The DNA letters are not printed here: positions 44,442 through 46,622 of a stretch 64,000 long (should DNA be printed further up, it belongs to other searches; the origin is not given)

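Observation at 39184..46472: Rieske/split-cytochrome-b complex operon with an octaheme cytochrome c and a GltD-like NAD(P)-linked Fe-S flavoprotein subunit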

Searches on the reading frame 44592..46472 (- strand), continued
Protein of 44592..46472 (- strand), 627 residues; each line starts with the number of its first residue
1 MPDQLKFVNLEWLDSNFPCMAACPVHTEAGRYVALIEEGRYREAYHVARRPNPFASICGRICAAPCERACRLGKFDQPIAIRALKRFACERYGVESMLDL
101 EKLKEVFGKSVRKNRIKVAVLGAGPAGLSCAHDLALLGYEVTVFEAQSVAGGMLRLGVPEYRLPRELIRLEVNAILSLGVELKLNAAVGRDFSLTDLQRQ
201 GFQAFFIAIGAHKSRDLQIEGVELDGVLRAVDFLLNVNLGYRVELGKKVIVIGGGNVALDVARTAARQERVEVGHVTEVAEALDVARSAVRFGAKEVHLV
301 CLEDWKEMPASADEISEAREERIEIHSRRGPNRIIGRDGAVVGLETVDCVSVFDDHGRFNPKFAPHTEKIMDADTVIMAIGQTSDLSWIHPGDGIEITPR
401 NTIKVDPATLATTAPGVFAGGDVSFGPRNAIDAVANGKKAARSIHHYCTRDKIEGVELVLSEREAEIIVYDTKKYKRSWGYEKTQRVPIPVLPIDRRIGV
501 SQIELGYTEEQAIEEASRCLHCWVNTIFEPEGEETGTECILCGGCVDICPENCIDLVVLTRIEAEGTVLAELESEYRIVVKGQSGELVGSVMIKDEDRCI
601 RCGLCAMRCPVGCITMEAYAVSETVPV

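Call 44: find_encoding_contigs(protein=P0146, flank=8000, max_places=1)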
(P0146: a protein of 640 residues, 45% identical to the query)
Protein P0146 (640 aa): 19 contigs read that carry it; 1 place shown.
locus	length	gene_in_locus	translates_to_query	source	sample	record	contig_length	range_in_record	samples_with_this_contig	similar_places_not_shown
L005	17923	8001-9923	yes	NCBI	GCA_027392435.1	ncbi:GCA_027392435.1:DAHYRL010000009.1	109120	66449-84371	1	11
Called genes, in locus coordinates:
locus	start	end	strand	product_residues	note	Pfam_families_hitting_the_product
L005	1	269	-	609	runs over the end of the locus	PF01381:HTH_3, PF13560:HTH_31 (weak), PF13428:TPR_14 (faint), PF25058:ARM_TT21 (faint), PF14559:TPR_19 (faint), PF00515:TPR_1 (faint), PF17874:TPR_MalT (weak), PF13424:TPR_12 (weak), +5 more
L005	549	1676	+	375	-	PF14321:DUF4382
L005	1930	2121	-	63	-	-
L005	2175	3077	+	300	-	PF00528:BPD_transp_1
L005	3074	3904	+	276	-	PF00528:BPD_transp_1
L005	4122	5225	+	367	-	PF00142:Fer4_NifH (faint), PF01883:FeS_assembly_P, PF01656:CbiA, PF02374:ArsA_ATPase (faint), PF09140:MipZ, PF10609:ParA, PF13614:AAA_31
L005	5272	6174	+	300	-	PF02195:ParB_N, PF17762:HTH_ParB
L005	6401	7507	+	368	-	PF08240:ADH_N, PF16912:Glu_dehyd_C (weak), PF00107:ADH_zinc_N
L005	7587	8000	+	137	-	PF02152:FolB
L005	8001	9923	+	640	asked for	PF00037:Fer4 (faint), PF12838:Fer4_7 (faint), PF14691:Fer4_20, PF01262:AlaDh_PNT_C (faint), PF00890:FAD_binding_2 (weak), PF01266:DAO, PF07992:Pyr_redox_2, PF13450:NAD_binding_8, +2 more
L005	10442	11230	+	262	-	PF06283:ThuA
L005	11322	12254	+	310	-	PF00528:BPD_transp_1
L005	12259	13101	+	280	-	PF00528:BPD_transp_1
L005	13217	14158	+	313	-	PF05721:PhyH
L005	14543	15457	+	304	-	PF01987:AIM24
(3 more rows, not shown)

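Call 45: find_encoding_contigs(protein=P0128, flank=8000, max_places=1)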
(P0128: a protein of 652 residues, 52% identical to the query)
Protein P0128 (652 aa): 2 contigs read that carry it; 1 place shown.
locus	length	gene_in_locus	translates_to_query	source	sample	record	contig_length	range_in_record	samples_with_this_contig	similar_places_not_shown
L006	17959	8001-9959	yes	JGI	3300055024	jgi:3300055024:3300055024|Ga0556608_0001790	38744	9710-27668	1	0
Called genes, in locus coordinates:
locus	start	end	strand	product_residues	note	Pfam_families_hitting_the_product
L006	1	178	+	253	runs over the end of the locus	PF04492:Phage_rep_O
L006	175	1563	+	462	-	PF00772:DnaB, PF13481:AAA_25 (weak), PF03796:DnaB_C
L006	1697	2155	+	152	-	-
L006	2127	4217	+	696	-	PF27249:MJ0330_N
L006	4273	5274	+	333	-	PF00589:Phage_integrase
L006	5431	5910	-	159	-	-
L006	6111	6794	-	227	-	PF00665:rve (weak), PF13683:rve_3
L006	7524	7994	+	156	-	PF13411:MerR_1, PF00376:MerR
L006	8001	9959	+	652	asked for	PF14691:Fer4_20, PF01266:DAO (weak), PF07992:Pyr_redox_2, PF13450:NAD_binding_8, PF13738:Pyr_redox_3 (weak), PF00037:Fer4 (weak), PF12797:Fer4_2 (weak), PF12838:Fer4_7, +7 more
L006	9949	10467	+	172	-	PF00355:Rieske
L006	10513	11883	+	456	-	PF00033:Cytochrome_B, PF14358:DUF4405, PF13631:Cytochrom_B_N_2, PF00032:Cytochrom_B_C (weak)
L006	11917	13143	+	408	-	PF02433:FixO (faint), PF14522:Cytochrome_C7 (faint), PF00034:Cytochrom_C (faint), PF14537:Cytochrom_c3_2 (faint)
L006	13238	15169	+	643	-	PF18764:nos_propeller, PF13473:Cupredoxin_1 (weak)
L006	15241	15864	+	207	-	-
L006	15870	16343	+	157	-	-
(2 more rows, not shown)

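Call 47: find_related_loci(query=A1, collection=genome_contigs, flank=10000)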
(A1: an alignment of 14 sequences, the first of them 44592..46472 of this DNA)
Query A1 (627 aa) in genome_contigs; peptide patterns used: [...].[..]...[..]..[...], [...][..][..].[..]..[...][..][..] (x = any residue, [..] = any of these).
599 stretches matched a pattern (row limit reached: there are more); 533 encode a relative of the query (tblastn E <= 1e-3); the best 80 are kept; 80 distinct loci.
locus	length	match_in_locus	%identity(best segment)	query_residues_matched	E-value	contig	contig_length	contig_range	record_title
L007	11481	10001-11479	79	1-493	0e+0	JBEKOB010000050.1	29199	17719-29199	MAG: Bacteroidota bacterium isolate SPRUCE 430 SPRUCE_430_50, whole genome shotgun sequence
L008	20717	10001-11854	59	3-623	0e+0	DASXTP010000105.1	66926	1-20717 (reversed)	MAG TPA_asm: Candidatus Eisenbacteria bacterium isolate SMAG_U4695 k141_803606, whole genome shotgun sequence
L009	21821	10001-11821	56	3-623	0e+0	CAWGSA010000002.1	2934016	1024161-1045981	MAG: uncultured Acidobacteriota bacterium isolate MFD06085.bin.1.160 genome assembly, contig: contig_18397, whole genome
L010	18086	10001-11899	54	6-626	0e+0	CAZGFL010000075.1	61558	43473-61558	MAG TPA_asm: uncultured Acidobacteriaceae bacterium isolate binchicken_co279_175 genome assembly, contig: k141_565865, w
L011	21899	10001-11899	54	6-626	0e+0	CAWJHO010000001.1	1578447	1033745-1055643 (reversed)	MAG: uncultured Acidobacteriota bacterium isolate MFD03323.bin.1.136 genome assembly, contig: contig_12478, whole genome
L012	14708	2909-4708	56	11-624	0e+0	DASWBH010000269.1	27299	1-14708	MAG TPA_asm: Thermoanaerobaculia bacterium isolate SMAG_U2677 k141_224459, whole genome shotgun sequence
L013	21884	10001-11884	53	6-621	0e+0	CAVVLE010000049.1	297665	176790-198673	MAG: uncultured Acidobacteriota bacterium isolate MFD09222.bin.1.174 genome assembly, contig: contig_93467, whole genome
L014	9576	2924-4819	53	6-626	0e+0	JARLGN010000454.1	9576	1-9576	MAG: Acidobacteriota bacterium isolate MAG_BO2 MetaBAT2_Bin_2_Oxic_k141_1476465, whole genome shotgun sequence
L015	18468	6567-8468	52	4-626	0e+0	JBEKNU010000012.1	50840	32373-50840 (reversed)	MAG: Terriglobia bacterium isolate SPRUCE 424 SPRUCE_424_12, whole genome shotgun sequence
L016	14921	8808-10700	51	1-617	0e+0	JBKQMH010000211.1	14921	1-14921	MAG: Verrucomicrobiia bacterium isolate CRr3G3H3I__bin_98 CRr3G3H3I_000000340431, whole genome shotgun sequence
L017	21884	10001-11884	52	2-617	0e+0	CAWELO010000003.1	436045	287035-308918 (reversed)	MAG: uncultured Verrucomicrobiae bacterium isolate MFD05705.bin.1.195 genome assembly, contig: contig_19085, whole genom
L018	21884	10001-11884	51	2-617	0e+0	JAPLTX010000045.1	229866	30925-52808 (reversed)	MAG: Verrucomicrobia bacterium isolate LacPavin_0818_WC55_MAG_62_14 LacPavin_0818_WC55_scaffold_80003, whole genome shot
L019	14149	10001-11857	48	9-623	0e+0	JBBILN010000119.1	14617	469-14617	MAG: bacterium isolate BQF270218_bin_21 NODE_1433_length_14617_cov_20.179440, whole genome shotgun sequence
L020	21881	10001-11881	48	10-625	0e+0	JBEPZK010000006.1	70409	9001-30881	MAG: Candidatus Kryptoniota bacterium isolate 03V1_S199.metabat2_refined.077 NODE_348_length_70409_cov_34.226886, whole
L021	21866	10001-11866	49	4-617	0e+0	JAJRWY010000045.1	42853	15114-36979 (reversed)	MAG: Candidatus Binatota bacterium isolate Dive96_bin2.95 k141_675259, whole genome shotgun sequence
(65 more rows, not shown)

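Call 64: search_solved_structures(query=window:44592-46472:-, max_evalue=1e-20)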
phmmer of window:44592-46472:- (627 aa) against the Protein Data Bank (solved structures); distinct sequences matched with E-value up to 1e-20: 12.
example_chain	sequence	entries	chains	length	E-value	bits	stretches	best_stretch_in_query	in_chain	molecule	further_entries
9bov_A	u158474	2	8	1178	2.6e-92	313.6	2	14-267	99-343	Molybdopterin oxidoreductase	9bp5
9n5u_A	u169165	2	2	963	4.5e-88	299.7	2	14-267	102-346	NfnA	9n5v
5jca_L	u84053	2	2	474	9.9e-75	255.6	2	17-267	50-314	NADH-dependent Ferredoxin:NADP Oxidoreductase (NfnI) subunit alpha | NADH-dependent Ferredoxin:NADP Oxidoreductase subunit alpha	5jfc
8oh5_C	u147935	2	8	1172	1.1e-73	252.1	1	14-267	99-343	Formate dehydrogenase-O, major subunit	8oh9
4ylf_B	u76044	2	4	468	8.8e-73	249.1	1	17-450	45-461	Dihydropyrimidine dehydrogenase subunit A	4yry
5vj7_A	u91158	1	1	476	8.3e-70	239.3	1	17-450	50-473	Oxidoreductase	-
6s6s_G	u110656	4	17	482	3.3e-54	187.8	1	19-452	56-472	Glutamate synthase [NADPH] small chain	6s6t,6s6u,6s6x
2vdc_G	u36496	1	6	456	2.2e-52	181.7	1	19-452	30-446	GLUTAMATE SYNTHASE [NADPH] SMALL CHAIN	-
7mfm_I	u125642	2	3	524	6.1e-48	167.1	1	21-449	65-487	Glutamate synthase (NADPH) small chain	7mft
7m31_A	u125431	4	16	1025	1.5e-40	142.6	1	16-448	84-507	Dihydropyrimidine dehydrogenase [NADP(+)]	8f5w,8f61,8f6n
1gt8_A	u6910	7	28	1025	1.5e-40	142.6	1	16-448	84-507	DIHYDROPYRIMIDINE DEHYDROGENASE | Dihydropyrimidine dehydrogenase [NADP(+)]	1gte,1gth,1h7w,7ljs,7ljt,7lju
1h7x_A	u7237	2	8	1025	1.5e-40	142.6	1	16-448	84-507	DIHYDROPYRIMIDINE DEHYDROGENASE | Dihydropyrimidine dehydrogenase [NADP(+)]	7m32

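Call 75: find_encoding_contigs(protein=P0004, flank=9000, max_places=1)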
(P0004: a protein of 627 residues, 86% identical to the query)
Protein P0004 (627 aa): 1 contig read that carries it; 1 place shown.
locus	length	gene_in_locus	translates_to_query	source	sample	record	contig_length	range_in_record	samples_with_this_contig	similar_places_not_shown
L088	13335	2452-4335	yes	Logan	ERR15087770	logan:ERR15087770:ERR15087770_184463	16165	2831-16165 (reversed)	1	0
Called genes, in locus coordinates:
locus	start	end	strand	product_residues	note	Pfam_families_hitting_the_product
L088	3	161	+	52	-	?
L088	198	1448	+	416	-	-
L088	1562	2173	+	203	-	PF09430:EMC7_beta-sandw (weak), PF13620:CarboxypepD_reg (weak), PF14686:fn3_3 (weak)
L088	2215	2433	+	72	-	-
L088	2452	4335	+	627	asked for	PF14691:Fer4_20, PF00070:Pyr_redox (faint), PF01266:DAO, PF07992:Pyr_redox_2, PF13450:NAD_binding_8, PF13738:Pyr_redox_3 (faint), PF12838:Fer4_7, PF00037:Fer4 (weak)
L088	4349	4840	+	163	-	PF00355:Rieske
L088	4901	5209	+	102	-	-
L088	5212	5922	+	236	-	PF00033:Cytochrome_B, PF14358:DUF4405, PF13631:Cytochrom_B_N_2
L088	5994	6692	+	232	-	PF00032:Cytochrom_B_C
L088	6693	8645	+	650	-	PF13442:Cytochrome_CBB3 (faint), PF14522:Cytochrome_C7 (faint), PF14537:Cytochrom_c3_2 (faint), PF02433:FixO (faint), PF00034:Cytochrom_C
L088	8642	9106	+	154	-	PF00034:Cytochrom_C, PF13442:Cytochrome_CBB3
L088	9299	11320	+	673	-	PF13188:PAS_8 (faint), PF00989:PAS, PF08448:PAS_4, PF13426:PAS_9, PF00512:HisKA, PF02518:HATPase_c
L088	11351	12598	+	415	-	PF27126:NmeDI_C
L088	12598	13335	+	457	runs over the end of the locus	PF00072:Response_reg, PF00004:AAA (faint), PF00158:Sigma54_activat, PF14532:Sigma54_activ_2, PF07724:AAA_2 (weak), PF07728:AAA_5, PF25601:AAA_lid_14, PF02954:HTH_8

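Call 76: find_encoding_contigs(protein=P0008, flank=9000, max_places=1)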
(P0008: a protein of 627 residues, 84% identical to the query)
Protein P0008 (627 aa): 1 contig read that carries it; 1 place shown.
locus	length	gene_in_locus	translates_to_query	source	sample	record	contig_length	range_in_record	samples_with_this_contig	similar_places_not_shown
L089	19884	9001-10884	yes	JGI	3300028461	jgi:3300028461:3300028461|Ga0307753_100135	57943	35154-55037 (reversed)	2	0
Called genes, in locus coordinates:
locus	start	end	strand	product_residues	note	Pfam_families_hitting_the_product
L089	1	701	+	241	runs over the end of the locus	-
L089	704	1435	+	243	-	PF13191:AAA_16 (faint), PF00005:ABC_tran, PF02463:SMC_N (faint), PF13304:AAA_21 (faint)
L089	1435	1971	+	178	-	PF00430:ATP-synt_B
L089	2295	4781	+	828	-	PF21623:HK_sensor_dom_bact, PF00672:HAMP, PF00989:PAS (faint), PF08448:PAS_4, PF13426:PAS_9, PF00512:HisKA, PF02518:HATPase_c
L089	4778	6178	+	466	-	PF00072:Response_reg, PF00158:Sigma54_activat, PF14532:Sigma54_activ_2, PF07724:AAA_2 (faint), PF07728:AAA_5, PF25601:AAA_lid_14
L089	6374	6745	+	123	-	PF00072:Response_reg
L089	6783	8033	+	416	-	-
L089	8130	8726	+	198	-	PF13620:CarboxypepD_reg (weak)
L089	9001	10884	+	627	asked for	PF14691:Fer4_20, PF00070:Pyr_redox (faint), PF01266:DAO, PF07992:Pyr_redox_2, PF13450:NAD_binding_8, PF13738:Pyr_redox_3 (faint), PF12838:Fer4_7, PF00037:Fer4 (weak)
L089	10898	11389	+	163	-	PF00355:Rieske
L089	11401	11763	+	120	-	-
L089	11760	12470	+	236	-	PF00033:Cytochrome_B, PF14358:DUF4405, PF13631:Cytochrom_B_N_2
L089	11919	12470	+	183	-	PF00033:Cytochrome_B, PF14358:DUF4405, PF13631:Cytochrom_B_N_2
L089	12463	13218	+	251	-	PF00032:Cytochrom_B_C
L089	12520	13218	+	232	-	PF00032:Cytochrom_B_C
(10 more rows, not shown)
